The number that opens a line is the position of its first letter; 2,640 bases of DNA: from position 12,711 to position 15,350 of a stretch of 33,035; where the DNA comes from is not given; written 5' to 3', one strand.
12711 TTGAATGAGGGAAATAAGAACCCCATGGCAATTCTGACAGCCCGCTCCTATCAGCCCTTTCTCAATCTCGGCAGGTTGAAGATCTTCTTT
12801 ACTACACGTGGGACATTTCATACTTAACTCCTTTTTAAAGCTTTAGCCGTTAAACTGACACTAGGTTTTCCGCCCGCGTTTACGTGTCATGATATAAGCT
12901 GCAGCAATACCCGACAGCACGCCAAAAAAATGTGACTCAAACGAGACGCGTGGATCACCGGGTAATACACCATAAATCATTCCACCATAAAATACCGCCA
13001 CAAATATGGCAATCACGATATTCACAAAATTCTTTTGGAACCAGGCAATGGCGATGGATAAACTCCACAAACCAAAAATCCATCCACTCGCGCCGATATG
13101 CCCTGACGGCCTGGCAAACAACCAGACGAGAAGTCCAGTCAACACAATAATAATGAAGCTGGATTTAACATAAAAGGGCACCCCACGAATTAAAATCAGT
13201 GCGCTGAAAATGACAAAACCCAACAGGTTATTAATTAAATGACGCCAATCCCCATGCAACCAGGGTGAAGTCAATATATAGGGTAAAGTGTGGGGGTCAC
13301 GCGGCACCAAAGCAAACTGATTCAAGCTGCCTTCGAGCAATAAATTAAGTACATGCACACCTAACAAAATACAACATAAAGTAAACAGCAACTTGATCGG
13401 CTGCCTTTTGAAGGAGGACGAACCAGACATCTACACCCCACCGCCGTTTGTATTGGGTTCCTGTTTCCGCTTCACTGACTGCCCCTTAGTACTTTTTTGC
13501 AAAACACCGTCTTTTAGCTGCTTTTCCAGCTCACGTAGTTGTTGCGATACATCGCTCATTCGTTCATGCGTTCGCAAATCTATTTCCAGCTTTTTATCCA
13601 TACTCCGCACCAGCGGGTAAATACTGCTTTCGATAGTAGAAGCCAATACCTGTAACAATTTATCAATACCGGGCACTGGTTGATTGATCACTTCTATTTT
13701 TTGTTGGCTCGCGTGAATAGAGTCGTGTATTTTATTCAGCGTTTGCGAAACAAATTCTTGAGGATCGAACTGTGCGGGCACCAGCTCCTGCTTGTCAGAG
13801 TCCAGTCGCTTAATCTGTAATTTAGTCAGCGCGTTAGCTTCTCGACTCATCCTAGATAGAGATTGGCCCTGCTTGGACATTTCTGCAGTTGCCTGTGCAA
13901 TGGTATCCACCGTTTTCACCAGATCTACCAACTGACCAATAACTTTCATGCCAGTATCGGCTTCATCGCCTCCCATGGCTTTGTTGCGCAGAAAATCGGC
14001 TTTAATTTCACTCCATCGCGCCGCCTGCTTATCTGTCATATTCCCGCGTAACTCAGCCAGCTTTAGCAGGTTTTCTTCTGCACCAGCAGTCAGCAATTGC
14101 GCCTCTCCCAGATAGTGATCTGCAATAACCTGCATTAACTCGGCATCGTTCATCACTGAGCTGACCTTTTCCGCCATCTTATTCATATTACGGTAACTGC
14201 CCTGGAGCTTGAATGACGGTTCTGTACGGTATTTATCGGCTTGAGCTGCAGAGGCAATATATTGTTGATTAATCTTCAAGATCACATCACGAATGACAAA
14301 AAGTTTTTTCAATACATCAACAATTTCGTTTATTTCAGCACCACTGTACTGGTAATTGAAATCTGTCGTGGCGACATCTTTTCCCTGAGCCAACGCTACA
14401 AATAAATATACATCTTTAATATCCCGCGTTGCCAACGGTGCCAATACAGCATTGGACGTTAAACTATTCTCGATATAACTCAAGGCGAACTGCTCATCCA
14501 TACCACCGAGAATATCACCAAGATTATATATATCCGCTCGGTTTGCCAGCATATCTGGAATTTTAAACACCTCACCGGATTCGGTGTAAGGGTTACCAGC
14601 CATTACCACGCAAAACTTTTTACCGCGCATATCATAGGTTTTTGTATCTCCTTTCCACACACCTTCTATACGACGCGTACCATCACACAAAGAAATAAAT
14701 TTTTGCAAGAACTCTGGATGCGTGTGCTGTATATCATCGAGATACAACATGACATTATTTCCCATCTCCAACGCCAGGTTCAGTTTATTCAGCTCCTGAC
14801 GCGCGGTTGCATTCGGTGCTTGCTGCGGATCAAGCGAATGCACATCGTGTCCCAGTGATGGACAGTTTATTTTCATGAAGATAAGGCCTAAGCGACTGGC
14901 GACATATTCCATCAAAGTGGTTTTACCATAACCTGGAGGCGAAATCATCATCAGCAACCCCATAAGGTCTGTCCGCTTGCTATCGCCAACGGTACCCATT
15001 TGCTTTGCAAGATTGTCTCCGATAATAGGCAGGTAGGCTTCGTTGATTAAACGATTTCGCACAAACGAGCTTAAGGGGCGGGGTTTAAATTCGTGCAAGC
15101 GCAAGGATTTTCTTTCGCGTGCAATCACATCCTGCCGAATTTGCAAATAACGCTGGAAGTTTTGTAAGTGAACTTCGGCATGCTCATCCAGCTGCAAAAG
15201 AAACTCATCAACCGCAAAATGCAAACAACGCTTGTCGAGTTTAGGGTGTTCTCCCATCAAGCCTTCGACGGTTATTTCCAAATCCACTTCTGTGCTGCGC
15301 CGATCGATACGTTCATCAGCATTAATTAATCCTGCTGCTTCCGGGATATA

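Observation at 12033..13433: Rhomboid protease, double zinc-ribbon and TerB-like mini-protein translationally coupled to the giant ATPase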

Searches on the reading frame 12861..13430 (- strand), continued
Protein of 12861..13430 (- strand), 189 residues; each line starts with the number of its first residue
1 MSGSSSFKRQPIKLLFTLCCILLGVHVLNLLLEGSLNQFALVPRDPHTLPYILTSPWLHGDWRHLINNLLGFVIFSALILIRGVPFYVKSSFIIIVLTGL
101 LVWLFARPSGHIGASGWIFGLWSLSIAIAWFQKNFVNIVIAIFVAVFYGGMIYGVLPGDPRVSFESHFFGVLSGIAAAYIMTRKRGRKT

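Call 67: find_related_loci(query=A4, collection=metagenome_contigs, flank=6000)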
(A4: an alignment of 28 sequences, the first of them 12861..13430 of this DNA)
Query A4 (189 aa) in metagenome_contigs; peptide patterns used: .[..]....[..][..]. (x = any residue, [..] = any of these).
600 stretches matched a pattern (row limit reached: there are more); 555 encode a relative of the query (tblastn E <= 1e-3); the best 80 are kept; 80 distinct loci.
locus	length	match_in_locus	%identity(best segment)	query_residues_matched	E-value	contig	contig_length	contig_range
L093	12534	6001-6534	58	12-189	2e-69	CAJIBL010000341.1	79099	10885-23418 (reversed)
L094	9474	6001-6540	58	10-189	7e-66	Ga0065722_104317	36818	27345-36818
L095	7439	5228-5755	56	10-185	7e-65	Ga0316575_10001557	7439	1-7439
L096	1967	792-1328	58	10-188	1e-66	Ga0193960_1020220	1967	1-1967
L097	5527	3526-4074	57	10-188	2e-64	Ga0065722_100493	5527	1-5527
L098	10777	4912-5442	58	13-189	1e-63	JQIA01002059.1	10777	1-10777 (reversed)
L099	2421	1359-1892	52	12-189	1e-62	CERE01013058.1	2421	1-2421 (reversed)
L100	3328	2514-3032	57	13-185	3e-62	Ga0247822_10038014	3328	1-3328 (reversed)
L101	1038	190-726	54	5-183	1e-64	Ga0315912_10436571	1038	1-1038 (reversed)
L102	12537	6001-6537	54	10-188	2e-60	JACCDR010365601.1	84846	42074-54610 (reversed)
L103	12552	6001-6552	53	12-189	2e-59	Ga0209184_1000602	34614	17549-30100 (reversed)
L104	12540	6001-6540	51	9-188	8e-59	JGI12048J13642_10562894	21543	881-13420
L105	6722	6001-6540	53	12-189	6e-58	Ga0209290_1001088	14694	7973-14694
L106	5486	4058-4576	55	13-185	1e-56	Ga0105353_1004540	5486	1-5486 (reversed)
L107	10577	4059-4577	55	13-185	1e-56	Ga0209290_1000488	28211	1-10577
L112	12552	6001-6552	53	12-189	4e-56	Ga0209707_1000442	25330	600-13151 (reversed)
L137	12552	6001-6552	41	1-185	2e-35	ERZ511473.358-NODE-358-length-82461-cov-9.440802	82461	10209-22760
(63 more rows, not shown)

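Call 75: search_protein_families(library=pfam, proteins=[L112:6576-7430:+, L137:6629-7288:+, L137:7302-7727:+, L137:7754-8479:+, L137:8440-9651:+, L137:4595-5215:+, L137:5231-5938:+, L137:6016-6579:+, L088:8619-8870:+], max_evalue=0.001)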
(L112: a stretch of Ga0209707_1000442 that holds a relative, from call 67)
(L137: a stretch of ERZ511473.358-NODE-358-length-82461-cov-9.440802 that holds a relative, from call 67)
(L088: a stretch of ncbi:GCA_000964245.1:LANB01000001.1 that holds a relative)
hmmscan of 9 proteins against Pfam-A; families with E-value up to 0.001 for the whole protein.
L112:6576-7430:+ (284 aa): 2 families
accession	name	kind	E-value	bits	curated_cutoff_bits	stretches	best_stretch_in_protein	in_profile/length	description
PF06167.18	Peptidase_M90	-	1.2e-55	189.2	26.2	1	28-250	14-243/243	Glucose-regulated metallo-peptidase M90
PF02810.21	SEC-C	-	8e-07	29.2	20.4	1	266-282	3-19/19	SEC-C motif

L137:6629-7288:+ (219 aa): 1 family
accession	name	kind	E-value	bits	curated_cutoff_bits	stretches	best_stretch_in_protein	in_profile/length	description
PF10679.14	DUF2491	-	5.9e-48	163.3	25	1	4-217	2-210/210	Protein of unknown function (DUF2491)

L137:7302-7727:+ (141 aa): 1 family
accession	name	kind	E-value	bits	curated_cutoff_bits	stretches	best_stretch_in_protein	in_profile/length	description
PF03994.20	DUF350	-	1.1e-34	119.8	26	1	11-137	3-133/133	Domain of Unknown Function (DUF350)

L137:7754-8479:+ (241 aa): 1 family
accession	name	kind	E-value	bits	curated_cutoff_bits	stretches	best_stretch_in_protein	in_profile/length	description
PF06693.16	DUF1190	-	1.2e-29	104.1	22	1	31-231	3-159/159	Protein of unknown function (DUF1190)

L137:8440-9651:+ (403 aa): 1 family
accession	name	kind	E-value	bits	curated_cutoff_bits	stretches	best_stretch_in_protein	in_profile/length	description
PF03738.19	GSP_synth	-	5.8e-142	473.7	29.3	1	30-401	1-371/371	Glutathionylspermidine synthase preATP-grasp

L137:4595-5215:+ (206 aa): 1 family
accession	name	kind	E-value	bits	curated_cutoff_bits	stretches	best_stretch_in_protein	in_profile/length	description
PF09938.14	DUF2170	-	1.6e-47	161.1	27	1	64-201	1-137/137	Uncharacterized protein conserved in bacteria (DUF2170)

L137:5231-5938:+ (235 aa): 1 family
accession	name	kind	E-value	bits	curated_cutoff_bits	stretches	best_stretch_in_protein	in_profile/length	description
PF04012.17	PspA_IM30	-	3.2e-42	145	33.9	1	2-227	1-217/220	PspA/IM30 family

L137:6016-6579:+ (187 aa): 1 family
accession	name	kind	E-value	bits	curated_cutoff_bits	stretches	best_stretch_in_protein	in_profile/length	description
PF01694.28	Rhomboid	-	8e-23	81.7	22.6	1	46-177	6-142/143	Rhomboid domain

L088:8619-8870:+ (83 aa): 0 families

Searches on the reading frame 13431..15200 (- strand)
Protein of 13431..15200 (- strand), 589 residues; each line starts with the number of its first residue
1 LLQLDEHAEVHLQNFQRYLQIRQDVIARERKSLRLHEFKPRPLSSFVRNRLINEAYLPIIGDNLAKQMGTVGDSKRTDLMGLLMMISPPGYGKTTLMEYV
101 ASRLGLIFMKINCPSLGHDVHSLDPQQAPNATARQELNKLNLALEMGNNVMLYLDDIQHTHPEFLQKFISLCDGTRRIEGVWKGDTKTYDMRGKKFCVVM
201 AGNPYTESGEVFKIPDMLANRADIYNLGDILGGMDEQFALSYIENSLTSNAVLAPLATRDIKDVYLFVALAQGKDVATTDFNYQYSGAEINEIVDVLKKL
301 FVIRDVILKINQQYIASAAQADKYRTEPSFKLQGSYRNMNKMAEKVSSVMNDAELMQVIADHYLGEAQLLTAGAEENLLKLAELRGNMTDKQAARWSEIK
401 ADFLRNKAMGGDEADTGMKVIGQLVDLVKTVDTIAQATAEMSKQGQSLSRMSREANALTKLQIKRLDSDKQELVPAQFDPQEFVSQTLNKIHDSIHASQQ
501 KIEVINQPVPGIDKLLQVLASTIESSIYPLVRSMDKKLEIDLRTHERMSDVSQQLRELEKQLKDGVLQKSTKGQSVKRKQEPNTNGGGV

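Call 16: find_homologous_proteins(query=window:13431-15200:-)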
Query window:13431-15200:- (589 aa): 1852 proteins with E <= 0.001 among 8000 candidates; the best 120 are listed.
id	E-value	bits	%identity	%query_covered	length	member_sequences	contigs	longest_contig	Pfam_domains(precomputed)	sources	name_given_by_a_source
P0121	1.4e-275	933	74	97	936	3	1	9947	PF00004.36,PF07728.21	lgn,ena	-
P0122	1.2e-260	884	69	95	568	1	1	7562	PF00004.36,PF07728.21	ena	-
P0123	1.5e-258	877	70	96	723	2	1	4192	PF00004.36,PF13401.13,PF07728.21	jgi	jgi:hypothetical protein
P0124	2.4e-258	876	68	98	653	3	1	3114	PF00004.36,PF13401.13,PF07728.21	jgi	jgi:hypothetical protein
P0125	2.3e-256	870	70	96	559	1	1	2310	PF00004.36,PF13401.13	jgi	jgi:hypothetical protein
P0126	2.9e-256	870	70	95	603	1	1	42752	PF00004.36,PF13401.13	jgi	-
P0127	1.2e-255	868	70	93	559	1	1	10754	PF00004.36,PF13401.13,PF07728.21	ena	-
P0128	2.6e-254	863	69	95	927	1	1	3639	PF00004.36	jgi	jgi:hypothetical protein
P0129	5.3e-254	862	69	95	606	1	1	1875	PF00004.36,PF13401.13,PF07728.21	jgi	-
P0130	6.8e-254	862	71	92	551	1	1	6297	PF00004.36,PF13401.13,PF07728.21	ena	-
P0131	7.7e-254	862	71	92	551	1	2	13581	PF00004.36,PF13401.13,PF07728.21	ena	-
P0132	9.4e-254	861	68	95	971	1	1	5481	PF00004.36,PF13401.13,PF07728.21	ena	-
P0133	4.4e-253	859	69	98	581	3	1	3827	PF00004.36,PF13401.13,PF07728.21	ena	-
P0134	6.5e-253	858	70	95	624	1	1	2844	PF00004.36,PF13401.13,PF07728.21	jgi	jgi:hypothetical protein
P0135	1.9e-252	857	70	92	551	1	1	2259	PF00004.36,PF13401.13,PF07728.21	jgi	jgi:hypothetical protein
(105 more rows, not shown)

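Call 18: find_related_loci(query=A1, collection=genome_contigs, flank=10000)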
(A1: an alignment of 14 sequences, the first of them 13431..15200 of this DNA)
Query A1 (589 aa) in genome_contigs; peptide patterns used: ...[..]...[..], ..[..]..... (x = any residue, [..] = any of these).
599 stretches matched a pattern (row limit reached: there are more); 574 encode a relative of the query (tblastn E <= 1e-3); the best 80 are kept; 80 distinct loci.
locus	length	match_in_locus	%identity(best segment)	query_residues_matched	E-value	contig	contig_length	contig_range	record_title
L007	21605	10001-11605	72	1-563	0e+0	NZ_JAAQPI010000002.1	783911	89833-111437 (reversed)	Pseudomaricurvus alkylphenolicus strain KCTC 32386 Scaffold2_1, whole genome shotgun sequence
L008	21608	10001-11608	71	1-563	0e+0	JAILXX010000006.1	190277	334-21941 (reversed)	MAG: Cellvibrionaceae bacterium isolate PHBVgamm5 PHBVgamm5_contig_6, whole genome shotgun sequence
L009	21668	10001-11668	70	3-565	0e+0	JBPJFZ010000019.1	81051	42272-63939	Oleiphilaceae bacterium J1-3 NODE_19_length_81051_cov_40.9269, whole genome shotgun sequence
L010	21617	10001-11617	71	1-564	0e+0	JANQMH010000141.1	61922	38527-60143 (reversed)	MAG: Exilibacterium sp. isolate PL25a_bin.9 k99_1963928, whole genome shotgun sequence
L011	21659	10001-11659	69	1-575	0e+0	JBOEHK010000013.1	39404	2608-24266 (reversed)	MAG: Cellvibrionaceae bacterium isolate PBSgam9 PBS13d_contig_374, whole genome shotgun sequence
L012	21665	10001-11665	68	1-582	0e+0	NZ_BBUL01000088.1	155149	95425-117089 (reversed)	Cellvibrio sp. OA-2007, whole genome shotgun sequence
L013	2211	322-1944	69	1-563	0e+0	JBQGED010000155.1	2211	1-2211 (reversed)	MAG: Sphingobacterium griseoflavum isolate FBaNitRs1_23 FBaNitRs1_contig155, whole genome shotgun sequence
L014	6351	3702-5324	69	1-563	0e+0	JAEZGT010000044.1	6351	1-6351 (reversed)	MAG: Proteobacteria bacterium isolate OH_CDB_110 k127_1592464, whole genome shotgun sequence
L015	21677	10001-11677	69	1-575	0e+0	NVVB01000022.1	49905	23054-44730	MAG: Gammaproteobacteria bacterium isolate NORP74 Contig_source1383C_1628, whole genome shotgun sequence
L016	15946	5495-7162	68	1-578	0e+0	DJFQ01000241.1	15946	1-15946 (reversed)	MAG TPA_asm: Marinagarivorans sp. UBA5868 UBA5868_contig_59108, whole genome shotgun sequence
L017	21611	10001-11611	69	1-562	0e+0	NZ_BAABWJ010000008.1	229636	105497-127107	Pseudoteredinibacter isoporae strain HU-06130-CL sequence08, whole genome shotgun sequence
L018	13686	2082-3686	71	3-562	0e+0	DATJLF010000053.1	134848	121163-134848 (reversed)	MAG TPA_asm: Cellvibrio sp. isolate SMAG_U15612 k141_281305, whole genome shotgun sequence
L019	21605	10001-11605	70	3-562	0e+0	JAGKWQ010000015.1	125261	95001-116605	MAG: Cellvibrionaceae bacterium isolate C8_D7_007 C8_D7_007_23, whole genome shotgun sequence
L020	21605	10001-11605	70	3-562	0e+0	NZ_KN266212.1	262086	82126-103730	Cellvibrio mixtus subsp. mixtus J3-8 Scaffold8, whole genome shotgun sequence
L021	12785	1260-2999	67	1-561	0e+0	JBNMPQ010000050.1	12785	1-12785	MAG: Oleispira sp. isolate 3300047666_117 Ga0491196_0006666, whole genome shotgun sequence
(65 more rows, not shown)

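Call 88: search_solved_structures(query=window:13431-15200:-, max_evalue=0.001)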
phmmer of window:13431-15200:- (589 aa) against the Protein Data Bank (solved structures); distinct sequences matched with E-value up to 0.001: 0.
